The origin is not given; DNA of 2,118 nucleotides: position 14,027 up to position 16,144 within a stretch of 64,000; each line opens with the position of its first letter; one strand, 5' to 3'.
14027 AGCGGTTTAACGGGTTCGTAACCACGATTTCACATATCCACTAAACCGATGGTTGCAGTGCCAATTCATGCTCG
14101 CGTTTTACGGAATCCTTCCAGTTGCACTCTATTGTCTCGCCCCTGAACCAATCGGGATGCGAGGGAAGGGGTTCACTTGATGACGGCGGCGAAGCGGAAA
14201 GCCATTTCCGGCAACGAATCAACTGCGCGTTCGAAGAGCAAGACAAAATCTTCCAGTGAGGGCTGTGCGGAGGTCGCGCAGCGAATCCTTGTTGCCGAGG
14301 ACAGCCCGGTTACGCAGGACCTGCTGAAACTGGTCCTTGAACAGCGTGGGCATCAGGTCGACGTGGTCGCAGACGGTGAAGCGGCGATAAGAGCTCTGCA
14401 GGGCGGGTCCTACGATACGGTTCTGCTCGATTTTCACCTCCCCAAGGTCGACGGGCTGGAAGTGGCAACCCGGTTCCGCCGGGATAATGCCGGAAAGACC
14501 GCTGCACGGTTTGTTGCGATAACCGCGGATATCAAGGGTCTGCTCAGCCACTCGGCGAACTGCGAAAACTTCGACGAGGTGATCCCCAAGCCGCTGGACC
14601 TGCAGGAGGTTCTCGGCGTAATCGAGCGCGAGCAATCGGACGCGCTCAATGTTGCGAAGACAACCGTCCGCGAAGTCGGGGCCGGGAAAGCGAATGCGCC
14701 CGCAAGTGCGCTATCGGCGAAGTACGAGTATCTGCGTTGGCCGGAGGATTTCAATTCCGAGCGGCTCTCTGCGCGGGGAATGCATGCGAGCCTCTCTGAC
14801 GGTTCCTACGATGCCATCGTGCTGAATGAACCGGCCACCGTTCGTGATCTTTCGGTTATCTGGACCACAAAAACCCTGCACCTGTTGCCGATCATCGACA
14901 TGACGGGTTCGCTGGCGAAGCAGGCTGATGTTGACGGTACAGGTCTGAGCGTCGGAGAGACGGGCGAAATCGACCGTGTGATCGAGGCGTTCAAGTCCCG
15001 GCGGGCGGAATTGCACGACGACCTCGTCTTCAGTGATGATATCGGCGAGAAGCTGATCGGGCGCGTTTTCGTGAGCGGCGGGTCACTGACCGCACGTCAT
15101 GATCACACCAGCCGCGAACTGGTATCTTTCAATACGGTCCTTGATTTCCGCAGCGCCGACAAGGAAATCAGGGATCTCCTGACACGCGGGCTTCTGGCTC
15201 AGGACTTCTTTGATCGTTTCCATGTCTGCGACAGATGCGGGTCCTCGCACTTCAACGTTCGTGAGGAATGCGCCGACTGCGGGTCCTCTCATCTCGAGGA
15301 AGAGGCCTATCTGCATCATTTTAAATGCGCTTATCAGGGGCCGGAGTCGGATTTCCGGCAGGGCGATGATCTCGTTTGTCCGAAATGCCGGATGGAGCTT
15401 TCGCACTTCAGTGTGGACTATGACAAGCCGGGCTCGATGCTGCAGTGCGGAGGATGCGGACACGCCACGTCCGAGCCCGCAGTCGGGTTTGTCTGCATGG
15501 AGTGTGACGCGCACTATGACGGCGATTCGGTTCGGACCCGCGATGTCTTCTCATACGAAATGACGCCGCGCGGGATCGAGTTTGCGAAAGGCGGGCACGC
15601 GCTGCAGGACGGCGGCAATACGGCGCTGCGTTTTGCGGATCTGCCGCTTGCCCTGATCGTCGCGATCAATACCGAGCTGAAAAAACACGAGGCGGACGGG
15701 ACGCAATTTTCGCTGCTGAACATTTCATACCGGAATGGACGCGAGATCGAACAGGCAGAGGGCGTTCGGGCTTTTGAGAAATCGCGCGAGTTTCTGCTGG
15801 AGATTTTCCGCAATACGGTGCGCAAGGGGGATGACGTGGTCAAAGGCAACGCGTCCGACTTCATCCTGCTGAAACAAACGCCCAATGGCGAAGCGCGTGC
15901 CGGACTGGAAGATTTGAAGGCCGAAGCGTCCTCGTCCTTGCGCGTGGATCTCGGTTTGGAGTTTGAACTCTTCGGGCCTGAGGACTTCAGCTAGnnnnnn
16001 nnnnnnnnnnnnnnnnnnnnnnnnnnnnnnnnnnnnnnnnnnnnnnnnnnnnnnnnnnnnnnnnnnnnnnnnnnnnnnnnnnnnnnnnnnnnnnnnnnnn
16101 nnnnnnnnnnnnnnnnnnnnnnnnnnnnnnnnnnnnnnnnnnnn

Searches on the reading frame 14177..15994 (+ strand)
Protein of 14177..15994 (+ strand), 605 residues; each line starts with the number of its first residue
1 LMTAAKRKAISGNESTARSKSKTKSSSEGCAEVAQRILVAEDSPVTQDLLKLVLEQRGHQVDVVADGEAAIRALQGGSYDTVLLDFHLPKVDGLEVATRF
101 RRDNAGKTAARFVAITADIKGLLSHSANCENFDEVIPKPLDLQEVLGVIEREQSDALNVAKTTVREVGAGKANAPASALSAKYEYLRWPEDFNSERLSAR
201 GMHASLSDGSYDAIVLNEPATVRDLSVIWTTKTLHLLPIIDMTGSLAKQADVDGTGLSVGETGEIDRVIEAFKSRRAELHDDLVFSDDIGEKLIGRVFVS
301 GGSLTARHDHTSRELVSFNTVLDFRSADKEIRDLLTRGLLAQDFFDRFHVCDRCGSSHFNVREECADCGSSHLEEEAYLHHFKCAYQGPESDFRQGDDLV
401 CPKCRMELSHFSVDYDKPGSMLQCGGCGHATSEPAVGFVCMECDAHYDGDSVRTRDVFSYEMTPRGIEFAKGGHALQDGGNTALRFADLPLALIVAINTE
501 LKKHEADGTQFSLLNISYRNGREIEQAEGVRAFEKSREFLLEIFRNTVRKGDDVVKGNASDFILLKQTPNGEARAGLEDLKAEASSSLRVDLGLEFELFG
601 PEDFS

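Call 49: search_protein_families(library=pfam, proteins=[window:14177-15994:+], max_evalue=0.00001)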
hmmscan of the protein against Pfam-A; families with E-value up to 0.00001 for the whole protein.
window:14177-15994:+ (605 aa): 2 families
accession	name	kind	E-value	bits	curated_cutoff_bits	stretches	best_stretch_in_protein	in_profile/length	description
PF18551.6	TackOD1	-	8.7e-47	159.5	32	1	287-462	7-188/188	Thaumarchaeal output domain 1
PF00072.30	Response_reg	-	1.6e-16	60.9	30.2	1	37-148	1-109/111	Response regulator receiver domain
